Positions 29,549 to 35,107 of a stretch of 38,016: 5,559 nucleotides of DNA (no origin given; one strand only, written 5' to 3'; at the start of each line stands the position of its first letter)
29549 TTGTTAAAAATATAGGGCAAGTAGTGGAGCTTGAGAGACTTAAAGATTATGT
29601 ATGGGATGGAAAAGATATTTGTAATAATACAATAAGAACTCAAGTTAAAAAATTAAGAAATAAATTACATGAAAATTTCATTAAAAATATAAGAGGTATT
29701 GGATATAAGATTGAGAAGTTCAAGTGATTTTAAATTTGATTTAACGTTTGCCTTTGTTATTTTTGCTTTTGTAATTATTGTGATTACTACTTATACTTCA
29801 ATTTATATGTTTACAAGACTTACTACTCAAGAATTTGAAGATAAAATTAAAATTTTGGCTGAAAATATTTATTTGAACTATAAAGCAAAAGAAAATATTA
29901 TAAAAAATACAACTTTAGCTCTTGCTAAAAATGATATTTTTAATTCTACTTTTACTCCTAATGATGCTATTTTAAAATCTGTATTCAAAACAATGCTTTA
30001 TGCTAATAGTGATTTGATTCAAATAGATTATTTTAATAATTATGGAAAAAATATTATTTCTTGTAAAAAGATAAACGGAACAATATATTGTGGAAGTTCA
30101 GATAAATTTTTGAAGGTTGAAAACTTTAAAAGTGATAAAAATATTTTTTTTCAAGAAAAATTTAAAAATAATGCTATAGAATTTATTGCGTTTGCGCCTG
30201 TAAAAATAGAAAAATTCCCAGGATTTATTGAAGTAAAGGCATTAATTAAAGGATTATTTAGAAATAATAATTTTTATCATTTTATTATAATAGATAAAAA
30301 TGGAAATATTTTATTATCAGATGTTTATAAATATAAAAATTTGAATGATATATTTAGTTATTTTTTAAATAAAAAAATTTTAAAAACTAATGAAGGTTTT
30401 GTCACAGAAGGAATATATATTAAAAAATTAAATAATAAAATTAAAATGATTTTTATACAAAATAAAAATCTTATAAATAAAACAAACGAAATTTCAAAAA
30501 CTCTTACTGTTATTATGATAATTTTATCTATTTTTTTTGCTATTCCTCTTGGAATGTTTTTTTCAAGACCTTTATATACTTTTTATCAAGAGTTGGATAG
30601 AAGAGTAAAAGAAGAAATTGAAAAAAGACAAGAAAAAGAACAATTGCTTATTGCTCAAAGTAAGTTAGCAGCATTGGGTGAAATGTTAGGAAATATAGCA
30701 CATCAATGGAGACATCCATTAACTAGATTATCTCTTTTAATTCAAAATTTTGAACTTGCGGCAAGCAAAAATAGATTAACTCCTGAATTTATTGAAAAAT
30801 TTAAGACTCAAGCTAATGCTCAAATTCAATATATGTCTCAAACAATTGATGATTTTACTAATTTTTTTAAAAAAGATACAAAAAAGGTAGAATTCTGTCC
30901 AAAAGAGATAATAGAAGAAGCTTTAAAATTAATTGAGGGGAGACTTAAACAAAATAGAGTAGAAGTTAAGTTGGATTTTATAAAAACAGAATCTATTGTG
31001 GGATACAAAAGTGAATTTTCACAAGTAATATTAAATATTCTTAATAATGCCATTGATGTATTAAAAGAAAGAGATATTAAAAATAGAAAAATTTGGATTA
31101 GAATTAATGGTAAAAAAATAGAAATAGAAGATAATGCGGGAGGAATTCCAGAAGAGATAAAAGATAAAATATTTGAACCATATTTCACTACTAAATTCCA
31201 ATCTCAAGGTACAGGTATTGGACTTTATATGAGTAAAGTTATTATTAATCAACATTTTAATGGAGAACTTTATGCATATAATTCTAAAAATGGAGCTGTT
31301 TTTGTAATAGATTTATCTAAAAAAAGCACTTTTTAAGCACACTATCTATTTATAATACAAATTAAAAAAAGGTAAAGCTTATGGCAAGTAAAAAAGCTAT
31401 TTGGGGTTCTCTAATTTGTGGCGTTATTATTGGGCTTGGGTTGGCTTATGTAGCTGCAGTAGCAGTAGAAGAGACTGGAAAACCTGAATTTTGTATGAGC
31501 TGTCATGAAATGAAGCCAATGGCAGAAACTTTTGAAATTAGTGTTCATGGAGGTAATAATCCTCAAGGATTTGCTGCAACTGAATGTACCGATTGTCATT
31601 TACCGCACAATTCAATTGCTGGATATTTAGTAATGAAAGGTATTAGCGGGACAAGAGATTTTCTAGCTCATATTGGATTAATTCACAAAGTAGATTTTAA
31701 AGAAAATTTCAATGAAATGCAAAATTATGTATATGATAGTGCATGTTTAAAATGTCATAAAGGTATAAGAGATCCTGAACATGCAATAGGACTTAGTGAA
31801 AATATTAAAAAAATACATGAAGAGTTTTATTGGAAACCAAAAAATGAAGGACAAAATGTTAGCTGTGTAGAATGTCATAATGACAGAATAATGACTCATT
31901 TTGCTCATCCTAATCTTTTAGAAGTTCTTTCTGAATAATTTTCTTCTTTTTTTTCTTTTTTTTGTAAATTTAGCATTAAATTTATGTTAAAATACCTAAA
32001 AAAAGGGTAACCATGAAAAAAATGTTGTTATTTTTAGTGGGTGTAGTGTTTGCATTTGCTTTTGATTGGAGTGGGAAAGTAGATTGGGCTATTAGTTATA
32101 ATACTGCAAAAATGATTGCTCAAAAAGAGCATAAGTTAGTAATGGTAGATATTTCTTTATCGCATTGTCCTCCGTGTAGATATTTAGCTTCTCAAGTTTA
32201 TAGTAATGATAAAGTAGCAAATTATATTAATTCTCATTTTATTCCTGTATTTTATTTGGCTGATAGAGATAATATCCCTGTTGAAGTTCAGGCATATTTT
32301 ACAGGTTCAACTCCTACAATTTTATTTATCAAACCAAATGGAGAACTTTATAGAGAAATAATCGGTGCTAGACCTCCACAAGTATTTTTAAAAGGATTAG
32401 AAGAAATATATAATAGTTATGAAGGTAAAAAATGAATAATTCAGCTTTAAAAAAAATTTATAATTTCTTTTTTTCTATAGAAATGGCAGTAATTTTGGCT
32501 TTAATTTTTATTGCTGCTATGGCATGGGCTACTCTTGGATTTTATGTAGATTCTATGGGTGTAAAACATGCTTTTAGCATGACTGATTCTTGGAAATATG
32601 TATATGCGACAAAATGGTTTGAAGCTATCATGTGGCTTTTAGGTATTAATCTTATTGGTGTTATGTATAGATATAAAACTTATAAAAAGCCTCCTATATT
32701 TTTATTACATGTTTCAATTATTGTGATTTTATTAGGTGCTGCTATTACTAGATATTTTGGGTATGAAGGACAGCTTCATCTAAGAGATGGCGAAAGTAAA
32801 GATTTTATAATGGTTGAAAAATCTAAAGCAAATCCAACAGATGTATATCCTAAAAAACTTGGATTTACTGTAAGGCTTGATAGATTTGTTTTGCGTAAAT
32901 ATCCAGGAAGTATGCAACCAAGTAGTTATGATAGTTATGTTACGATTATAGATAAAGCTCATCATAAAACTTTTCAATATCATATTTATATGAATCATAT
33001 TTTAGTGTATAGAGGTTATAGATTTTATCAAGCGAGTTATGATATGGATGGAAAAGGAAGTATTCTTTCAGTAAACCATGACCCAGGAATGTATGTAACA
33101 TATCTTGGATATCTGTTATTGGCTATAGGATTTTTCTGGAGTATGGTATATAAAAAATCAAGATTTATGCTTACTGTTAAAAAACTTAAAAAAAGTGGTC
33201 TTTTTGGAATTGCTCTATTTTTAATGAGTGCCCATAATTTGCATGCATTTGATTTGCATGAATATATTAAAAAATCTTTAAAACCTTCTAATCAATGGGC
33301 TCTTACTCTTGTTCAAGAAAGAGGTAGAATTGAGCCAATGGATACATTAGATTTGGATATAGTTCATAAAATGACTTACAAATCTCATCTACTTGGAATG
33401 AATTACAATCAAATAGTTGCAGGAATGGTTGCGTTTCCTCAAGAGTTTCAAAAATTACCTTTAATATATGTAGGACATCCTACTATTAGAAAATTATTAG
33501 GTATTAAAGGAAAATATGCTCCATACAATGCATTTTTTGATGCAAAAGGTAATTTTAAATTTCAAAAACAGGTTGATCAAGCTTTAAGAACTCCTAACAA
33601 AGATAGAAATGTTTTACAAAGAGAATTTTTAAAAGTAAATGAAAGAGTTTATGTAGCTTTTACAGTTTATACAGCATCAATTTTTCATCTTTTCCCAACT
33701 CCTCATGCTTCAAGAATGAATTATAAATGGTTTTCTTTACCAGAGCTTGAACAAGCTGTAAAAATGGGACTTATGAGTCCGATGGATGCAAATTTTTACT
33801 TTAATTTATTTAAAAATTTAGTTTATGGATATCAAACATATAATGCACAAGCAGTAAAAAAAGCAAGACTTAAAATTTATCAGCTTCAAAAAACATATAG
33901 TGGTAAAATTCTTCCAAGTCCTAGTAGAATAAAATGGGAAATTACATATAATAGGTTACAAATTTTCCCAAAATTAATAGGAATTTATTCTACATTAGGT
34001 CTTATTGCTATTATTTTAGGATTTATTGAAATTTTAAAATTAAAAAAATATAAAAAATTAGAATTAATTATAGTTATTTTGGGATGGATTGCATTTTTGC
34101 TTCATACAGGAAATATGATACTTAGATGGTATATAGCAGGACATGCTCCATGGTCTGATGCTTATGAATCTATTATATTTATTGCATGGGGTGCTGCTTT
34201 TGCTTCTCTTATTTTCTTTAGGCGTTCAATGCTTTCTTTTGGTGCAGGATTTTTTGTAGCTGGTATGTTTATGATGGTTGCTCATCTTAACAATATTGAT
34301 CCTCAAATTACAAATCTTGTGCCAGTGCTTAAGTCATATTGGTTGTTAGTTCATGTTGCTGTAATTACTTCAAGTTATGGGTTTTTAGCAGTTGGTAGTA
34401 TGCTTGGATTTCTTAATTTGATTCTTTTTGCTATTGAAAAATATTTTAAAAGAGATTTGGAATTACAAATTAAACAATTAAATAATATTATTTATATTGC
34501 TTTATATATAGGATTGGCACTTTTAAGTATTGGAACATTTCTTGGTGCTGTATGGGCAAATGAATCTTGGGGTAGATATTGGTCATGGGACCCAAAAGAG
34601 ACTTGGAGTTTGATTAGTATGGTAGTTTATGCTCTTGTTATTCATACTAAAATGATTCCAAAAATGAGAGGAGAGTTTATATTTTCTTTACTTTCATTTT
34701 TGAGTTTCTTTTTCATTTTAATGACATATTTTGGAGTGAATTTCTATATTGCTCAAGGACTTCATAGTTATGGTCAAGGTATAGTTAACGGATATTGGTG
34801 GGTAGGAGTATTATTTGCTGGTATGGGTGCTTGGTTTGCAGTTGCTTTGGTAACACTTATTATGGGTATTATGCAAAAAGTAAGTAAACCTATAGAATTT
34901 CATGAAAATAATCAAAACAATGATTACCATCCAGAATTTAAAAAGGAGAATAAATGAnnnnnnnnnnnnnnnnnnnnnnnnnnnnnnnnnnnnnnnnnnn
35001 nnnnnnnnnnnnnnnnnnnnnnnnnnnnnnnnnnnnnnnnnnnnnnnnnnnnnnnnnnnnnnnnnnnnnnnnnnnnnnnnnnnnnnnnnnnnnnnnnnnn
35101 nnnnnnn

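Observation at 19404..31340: Shared 15-bp direct repeat (GCAC-N7-RCAC) at three nitrate/nitrite-respiration promoters, a candidate operator of the co-located OmpR-family regulator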

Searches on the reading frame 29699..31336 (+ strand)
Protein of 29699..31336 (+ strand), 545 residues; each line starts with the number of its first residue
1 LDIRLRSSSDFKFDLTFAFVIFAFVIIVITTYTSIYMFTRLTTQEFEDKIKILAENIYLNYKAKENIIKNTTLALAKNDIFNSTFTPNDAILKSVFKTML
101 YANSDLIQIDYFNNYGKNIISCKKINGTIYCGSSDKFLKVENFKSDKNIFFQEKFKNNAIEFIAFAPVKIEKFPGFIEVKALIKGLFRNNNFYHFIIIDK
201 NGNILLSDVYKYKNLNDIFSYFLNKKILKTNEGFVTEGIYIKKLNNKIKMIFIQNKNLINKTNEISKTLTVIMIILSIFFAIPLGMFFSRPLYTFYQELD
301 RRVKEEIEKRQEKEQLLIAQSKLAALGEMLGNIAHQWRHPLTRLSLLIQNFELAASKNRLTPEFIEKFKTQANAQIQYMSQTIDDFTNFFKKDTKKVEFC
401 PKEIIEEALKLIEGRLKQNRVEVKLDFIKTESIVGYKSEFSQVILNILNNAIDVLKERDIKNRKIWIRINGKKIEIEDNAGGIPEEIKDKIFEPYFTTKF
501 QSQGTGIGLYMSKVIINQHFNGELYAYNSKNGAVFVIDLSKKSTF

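Call 8: search_protein_families(library=ncbifam, proteins=[window:29699-31336:+])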
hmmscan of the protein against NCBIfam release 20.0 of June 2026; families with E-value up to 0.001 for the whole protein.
window:29699-31336:+ (545 aa): 50 families (the best 25 are shown)
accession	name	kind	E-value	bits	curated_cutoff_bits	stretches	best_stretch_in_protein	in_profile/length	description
NF008468.0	PRK11360.1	equivalog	4.9e-31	107.8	646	1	307-541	377-608/616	two-component system sensor histidine kinase AtoS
NF047497.1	HK_LIC_12097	equivalog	3.8e-24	85.1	500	1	305-539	129-364/367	LIC_12097 family sensor histidine kinase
NF047466.1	hybrid_RR_LvrB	exception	1.5e-23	83.6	500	1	297-531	124-364/377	hybrid histidine kinase/response regulator LvrB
NF052574.1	HisKinEspCMyxo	equivalog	7.6e-23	80.6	1200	1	307-537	398-633/785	serine histidine kinase EspC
NF007688.0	PRK10364.1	equivalog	8.7e-23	80.8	479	1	247-541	172-451/460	two-component system sensor histidine kinase ZraS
NF006800.0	PRK09303.1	equivalog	1.3e-22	80.3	342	1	305-537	133-373/383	histidine kinase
NF041777.1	sens_FixL_Rhizob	equivalog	1.4e-21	76.7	850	1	309-539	245-479/485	sensor protein FixL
NF047794.1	HisKinPtgB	equivalog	4.4e-18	64.9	1000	1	297-526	414-639/656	two-component system sensor histidine kinase PgtB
TIGR02916.1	PEP_his_kin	equivalog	7.4e-18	64.5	300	1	309-535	459-674/679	XrtA/PEP-CTERM system histidine kinase PrsK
TIGR02938.1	nifL_nitrog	equivalog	3.2e-16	58.9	242.45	1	308-519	257-472/494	nitrogen fixation negative regulator NifL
NF046020.1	HisKinCckABruc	equivalog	4.7e-16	57.8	1000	1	309-537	463-703/868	cell cycle histidine kinase CckA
NF046026.1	HisKinCckACaul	equivalog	4.9e-15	54.7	1000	1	310-540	286-531/678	cell cycle histidine kinase CckA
NF053867.1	SprKinKinDBac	equivalog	9.1e-15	54.1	775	1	260-522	239-477/500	sporulation kinase KinD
NF052573.1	HisKinEspAMyxo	equivalog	1.3e-14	53.3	1400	1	306-535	364-605/755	serine histidine kinase EspA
NF008312.0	PRK11100.1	equivalog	1.4e-14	53.8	356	1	359-540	284-473/477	two-component system sensor histidine kinase CreC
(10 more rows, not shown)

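Call 9: search_protein_families(library=pfam, proteins=[window:29699-31336:+])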
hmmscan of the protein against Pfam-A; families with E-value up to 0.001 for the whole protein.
window:29699-31336:+ (545 aa): 2 families
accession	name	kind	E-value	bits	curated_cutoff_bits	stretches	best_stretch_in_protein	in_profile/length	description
PF02518.31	HATPase_c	-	2.7e-17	63.6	26.4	1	439-540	5-108/111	Histidine kinase-, DNA gyrase B-, and HSP90-like ATPase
PF00512.31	HisKA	-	3.2e-05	24.3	26.9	1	326-394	2-65/66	His Kinase A (phospho-acceptor) domain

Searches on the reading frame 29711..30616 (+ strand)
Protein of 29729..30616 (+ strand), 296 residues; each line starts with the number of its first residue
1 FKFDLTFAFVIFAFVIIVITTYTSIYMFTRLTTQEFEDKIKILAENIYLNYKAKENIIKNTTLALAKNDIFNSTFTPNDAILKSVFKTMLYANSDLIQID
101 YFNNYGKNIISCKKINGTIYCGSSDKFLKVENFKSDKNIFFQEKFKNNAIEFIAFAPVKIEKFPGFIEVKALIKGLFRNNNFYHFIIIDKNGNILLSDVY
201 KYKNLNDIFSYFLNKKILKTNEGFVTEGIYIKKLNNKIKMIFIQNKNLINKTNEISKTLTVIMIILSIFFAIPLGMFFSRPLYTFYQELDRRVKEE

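Call 39: find_homologous_proteins(query=window:29729-30616:+, max_evalue=0.001)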
Query seq(296 aa) (296 aa): 5 proteins with E <= 0.001 among 2012 candidates.
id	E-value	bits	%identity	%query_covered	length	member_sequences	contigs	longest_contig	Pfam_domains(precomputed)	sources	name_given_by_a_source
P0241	1.0e-90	322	54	100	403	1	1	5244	PF00512.32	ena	-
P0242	8.5e-89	316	78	67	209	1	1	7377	-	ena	-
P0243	2.5e-85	304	53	100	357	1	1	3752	-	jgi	-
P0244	2.5e-68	249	49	93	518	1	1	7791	PF02518.32,PF00512.32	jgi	jgi:signal transduction histidine kinase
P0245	1.0e-66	243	53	84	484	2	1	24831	PF02518.32,PF00512.32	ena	-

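Call 50: predict_structure(alignment_id=A1)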
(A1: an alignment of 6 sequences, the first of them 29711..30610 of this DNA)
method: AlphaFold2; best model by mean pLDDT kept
length: 300 residues; sequences in the alignment: 6
mean_pLDDT: 79.7   pTM: 0.66
mean pLDDT of the five models: 79.7, 78.7, 78.6, 76.5, 70.1
residues with pLDDT >= 90: 91; 70-90: 127; 50-70: 79; < 50: 3
segments of 3 or more residues with pLDDT < 50: 1-3
pLDDT, mean of each block of 10 residues (from residue 1): 53 69 71 75 89 92 91 73 75 91 92 91 90 70 76 86 79 91 76 91 85 87 93 91 91 67 66 64 61 66
secondary structure, 60 per line:
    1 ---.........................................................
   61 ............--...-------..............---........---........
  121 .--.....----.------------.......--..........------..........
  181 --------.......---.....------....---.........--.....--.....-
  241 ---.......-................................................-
elements in order: H4-72 H85-98 E102-109 E113-121 E124-128 E146-152 E155-164 E171-180 E189-195 E199-203 H217-225 E228-232 E235-239 E244-250 H252-299

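Call 53: fold_search(model_id=the predicted structure, library=pdb)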
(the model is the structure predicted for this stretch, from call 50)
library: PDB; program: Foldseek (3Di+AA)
matches with E <= 10: 1207; with E <= 0.001: 62
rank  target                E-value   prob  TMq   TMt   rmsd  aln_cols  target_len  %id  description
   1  3lie_B                1.8e-08  1.00  0.58  0.65   4.4       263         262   13  Crystal Structure of the extracellular domain of the putative histidine kinase vpHK1S-Z8 (released 2010-05-05)
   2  3lie_A                3.9e-08  1.00  0.54  0.59   4.7       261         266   13  Crystal Structure of the extracellular domain of the putative histidine kinase vpHK1S-Z8 (released 2010-05-05)
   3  9a69_B                4.1e-08  1.00  0.61  0.32   6.7       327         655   10  Integrative model of MCPB-MCPC by crosslinking MS and deep learning (released 2024-09-18)
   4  3lid_B                5.8e-08  1.00  0.57  0.61   4.7       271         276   14  Crystal Structure of the extracellular domain of the putative histidine kinase vpHK1S-Z8 (released 2010-05-05)
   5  2p7j_A                7.8e-08  1.00  0.55  0.62   5.1       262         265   13  Crystal structure of the domain of putative sensory box/GGDEF family protein from Vibrio parahaemolyticus (released 2007-05-01)
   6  3lid_A                9.3e-08  1.00  0.56  0.60   5.0       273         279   12  Crystal Structure of the extracellular domain of the putative histidine kinase vpHK1S-Z8 (released 2010-05-05)
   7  2p7j_B                9.8e-08  1.00  0.54  0.59   5.8       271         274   12  Crystal structure of the domain of putative sensory box/GGDEF family protein from Vibrio parahaemolyticus (released 2007-05-01)
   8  9a65_B                1.6e-07  1.00  0.52  0.27   7.7       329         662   12  Integrative model of YVAQ-MCPB by crosslinking MS and deep learning (released 2024-09-18)
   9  5wbf_C                4.7e-07  1.00  0.50  0.56   6.2       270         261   13  Double CACHE (dCACHE) sensing domain of TlpC chemoreceptor from Helicobacter pylori (released 2017-11-08)
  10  5wbf_A                5.2e-07  1.00  0.52  0.59   5.5       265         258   14  Double CACHE (dCACHE) sensing domain of TlpC chemoreceptor from Helicobacter pylori (released 2017-11-08)
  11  9kpj                  8.8e-07  1.00  0.51  0.56   5.7       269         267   13  Crystal structure of Helicobacter pylori chemoreceptor TlpA ligand-binding domain in complex with indole (released 2025-10-22)
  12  5wbf_B                1.1e-06  1.00  0.46  0.52   6.4       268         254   11  Double CACHE (dCACHE) sensing domain of TlpC chemoreceptor from Helicobacter pylori (released 2017-11-08)
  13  9ebw_A                1.3e-06  1.00  0.48  0.32   6.5       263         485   12  Chimeric fluorescence biosensor formed from a lactate-binding protein and GFP, bound to lactate (released 2025-03-19)
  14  7prq_A                2.0e-06  1.00  0.48  0.47   6.9       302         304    9  Structure of the ligand binding domain of the PctD (PA4633) chemoreceptor of Pseudomonas aeruginosa PAO1 in complex wi (released 2022-05-11)
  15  6e0a_A                2.3e-06  1.00  0.48  0.54   5.6       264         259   14  Crystal Structure of Helicobacter pylori TlpA Chemoreceptor Ligand Binding Domain (released 2018-09-12)
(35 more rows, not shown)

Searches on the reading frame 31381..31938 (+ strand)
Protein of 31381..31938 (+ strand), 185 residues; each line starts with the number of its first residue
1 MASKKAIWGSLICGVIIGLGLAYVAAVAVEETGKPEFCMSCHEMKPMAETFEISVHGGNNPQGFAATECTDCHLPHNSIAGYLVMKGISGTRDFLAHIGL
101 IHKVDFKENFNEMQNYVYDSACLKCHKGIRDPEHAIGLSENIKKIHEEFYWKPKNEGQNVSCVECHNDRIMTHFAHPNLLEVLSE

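Call 8: search_protein_families(library=ncbifam, proteins=[window:31381-31938:+])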
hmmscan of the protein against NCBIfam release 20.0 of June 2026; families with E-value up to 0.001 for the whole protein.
window:31381-31938:+ (185 aa): 9 families
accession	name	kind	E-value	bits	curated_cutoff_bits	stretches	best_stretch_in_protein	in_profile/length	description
TIGR03153.1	cytochr_NrfH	equivalog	3.1e-18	66.2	134.2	1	13-168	4-135/138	cytochrome c nitrite reductase small subunit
NF011606.0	PRK15032.1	equivalog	1.6e-16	60.4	455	1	4-113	14-118/390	pentaheme c-type cytochrome TorC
TIGR02162.1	torC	equivalog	3.2e-15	56.3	478.2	1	11-113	20-117/387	pentaheme c-type cytochrome TorC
TIGR02161.1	napC_nirT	subfamily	7.3e-12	45.6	310.6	1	9-113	18-118/185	periplasmic nitrate (or nitrite) reductase c-type cytochrome, NapC/NirT family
NF007906.0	PRK10617.1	equivalog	7.4e-09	35.7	349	1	3-97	22-113/200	cytochrome c-type protein NapC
TIGR01905.1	paired_CXXCH_1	subfamily_domain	1.3e-07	31.4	25.2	0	64-84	4-24/41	doubled CXXCH domain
TIGR03508.1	decahem_SO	subfamily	5.2e-06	26.1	192.2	0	32-81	114-158/258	DmsE family decaheme c-type cytochrome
NF008659.0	PRK11659.1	equivalog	4.2e-05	23.3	184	1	110-172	37-88/188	cytochrome c nitrite reductase pentaheme subunit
TIGR03146.1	cyt_nit_nrfB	equivalog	0.00076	19.8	166.6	0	118-169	10-50/145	cytochrome c nitrite reductase pentaheme subunit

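Call 9: search_protein_families(library=pfam, proteins=[window:31381-31938:+])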
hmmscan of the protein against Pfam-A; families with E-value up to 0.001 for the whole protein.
window:31381-31938:+ (185 aa): 6 families
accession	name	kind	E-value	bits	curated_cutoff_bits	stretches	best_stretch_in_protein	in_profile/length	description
PF03264.19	Cytochrom_NNT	-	1.1e-24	87.6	24.1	1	3-168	4-166/174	NapC/NirT cytochrome c family, N-terminal region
PF09699.15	Paired_CXXCH_1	-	2.8e-08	33.7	20.6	0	64-81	4-21/41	Doubled CXXCH motif (Paired_CXXCH_1)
PF14537.11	Cytochrom_c3_2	-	8.6e-08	33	25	0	32-78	23-69/79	Cytochrome c3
PF22113.1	Mtrc-MtrF_II-IV_dom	-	3.4e-06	27.1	30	1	36-170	7-130/176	Outer membrane cytochrome MtrC/MtrF-like, domains II/IV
PF14522.11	Cytochrome_C7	-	6.9e-05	23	24.8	0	118-170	12-52/67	Cytochrome c7 and related cytochrome c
PF22678.1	Cytochrom_c_NrfB-like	-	0.00039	21.3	27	0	122-169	1-43/89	Cytochrome c-type protein NrfB-like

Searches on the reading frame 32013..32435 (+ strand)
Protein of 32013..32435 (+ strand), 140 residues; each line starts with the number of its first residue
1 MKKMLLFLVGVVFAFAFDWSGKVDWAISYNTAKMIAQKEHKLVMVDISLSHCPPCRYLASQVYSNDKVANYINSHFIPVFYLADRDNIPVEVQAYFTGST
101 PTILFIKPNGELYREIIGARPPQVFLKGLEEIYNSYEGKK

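Call 8: search_protein_families(library=ncbifam, proteins=[window:32013-32435:+])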
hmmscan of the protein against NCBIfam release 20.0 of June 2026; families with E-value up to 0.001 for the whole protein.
window:32013-32435:+ (140 aa): 3 families
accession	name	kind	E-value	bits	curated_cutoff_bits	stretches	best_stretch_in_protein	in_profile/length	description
NF045694.1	seleno_TsoB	exception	6.5e-08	31.1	805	1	20-131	453-570/572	rhodanese/DsbD fusion-like selenoprotein TsoB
TIGR01068.1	thioredoxin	equivalog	4.8e-06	26.7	96.8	1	32-129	6-97/101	thioredoxin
NF041383.1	Trx_VPGUxxT_two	exception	0.00046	19.9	275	1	21-81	3-64/287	VPGUxxT family thioredoxin-like (seleno)protein, type 2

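Call 9: search_protein_families(library=pfam, proteins=[window:32013-32435:+])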
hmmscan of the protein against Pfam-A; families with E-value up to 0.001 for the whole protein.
window:32013-32435:+ (140 aa): 4 families
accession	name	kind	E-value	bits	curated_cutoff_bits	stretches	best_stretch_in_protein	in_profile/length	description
PF13899.12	Thioredoxin_7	-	1.1e-10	41.9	27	1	24-108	1-83/83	Thioredoxin-like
PF03190.21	Thioredox_DsbH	-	1.7e-10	41.5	27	1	22-95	19-90/163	Protein of unknown function, DUF255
PF13098.12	Thioredoxin_2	-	6.6e-10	39.7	27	1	36-127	1-102/104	Thioredoxin-like domain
PF00085.26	Thioredoxin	-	1.9e-05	25.1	23.5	1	37-127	15-99/103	Thioredoxin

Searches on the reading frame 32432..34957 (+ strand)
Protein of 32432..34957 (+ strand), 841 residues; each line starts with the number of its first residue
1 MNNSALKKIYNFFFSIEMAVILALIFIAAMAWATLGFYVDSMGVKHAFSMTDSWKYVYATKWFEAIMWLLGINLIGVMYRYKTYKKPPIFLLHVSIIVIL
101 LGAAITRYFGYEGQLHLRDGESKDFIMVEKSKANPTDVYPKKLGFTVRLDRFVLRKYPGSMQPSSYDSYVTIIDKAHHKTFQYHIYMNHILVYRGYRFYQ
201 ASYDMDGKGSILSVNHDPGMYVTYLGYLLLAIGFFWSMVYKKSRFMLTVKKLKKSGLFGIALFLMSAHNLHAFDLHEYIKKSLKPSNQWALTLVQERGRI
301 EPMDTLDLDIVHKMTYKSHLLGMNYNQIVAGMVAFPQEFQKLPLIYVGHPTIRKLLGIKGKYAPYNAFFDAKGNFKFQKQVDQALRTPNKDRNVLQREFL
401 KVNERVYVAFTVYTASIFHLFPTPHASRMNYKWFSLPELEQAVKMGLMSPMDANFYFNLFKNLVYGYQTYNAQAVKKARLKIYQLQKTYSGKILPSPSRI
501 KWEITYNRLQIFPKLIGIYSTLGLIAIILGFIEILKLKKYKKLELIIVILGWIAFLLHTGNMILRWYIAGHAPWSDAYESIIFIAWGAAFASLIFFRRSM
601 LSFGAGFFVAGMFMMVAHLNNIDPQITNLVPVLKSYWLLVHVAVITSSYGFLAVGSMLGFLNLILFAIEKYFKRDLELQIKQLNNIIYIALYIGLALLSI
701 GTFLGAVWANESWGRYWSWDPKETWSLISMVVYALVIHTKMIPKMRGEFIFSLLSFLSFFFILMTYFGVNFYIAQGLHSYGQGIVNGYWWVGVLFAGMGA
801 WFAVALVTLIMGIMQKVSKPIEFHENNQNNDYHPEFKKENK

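Call 8: search_protein_families(library=ncbifam, proteins=[window:32432-34957:+])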
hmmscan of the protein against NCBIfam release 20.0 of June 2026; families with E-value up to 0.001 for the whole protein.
window:32432-34957:+ (841 aa): 3 families
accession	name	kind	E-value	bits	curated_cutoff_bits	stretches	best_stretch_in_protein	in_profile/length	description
TIGR03144.1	cytochr_II_ccsB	equivalog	2.1e-55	188.2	187.6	1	552-781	3-252/252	c-type cytochrome biogenesis protein CcsB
TIGR01191.1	ccmC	subfamily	4.8e-05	23.4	186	1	679-779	41-141/184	heme ABC transporter permease CcmC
TIGR03145.1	cyt_nit_nrfE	subfamily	7.3e-05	21.7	927.3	0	692-795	212-319/631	heme lyase NrfEFG subunit NrfE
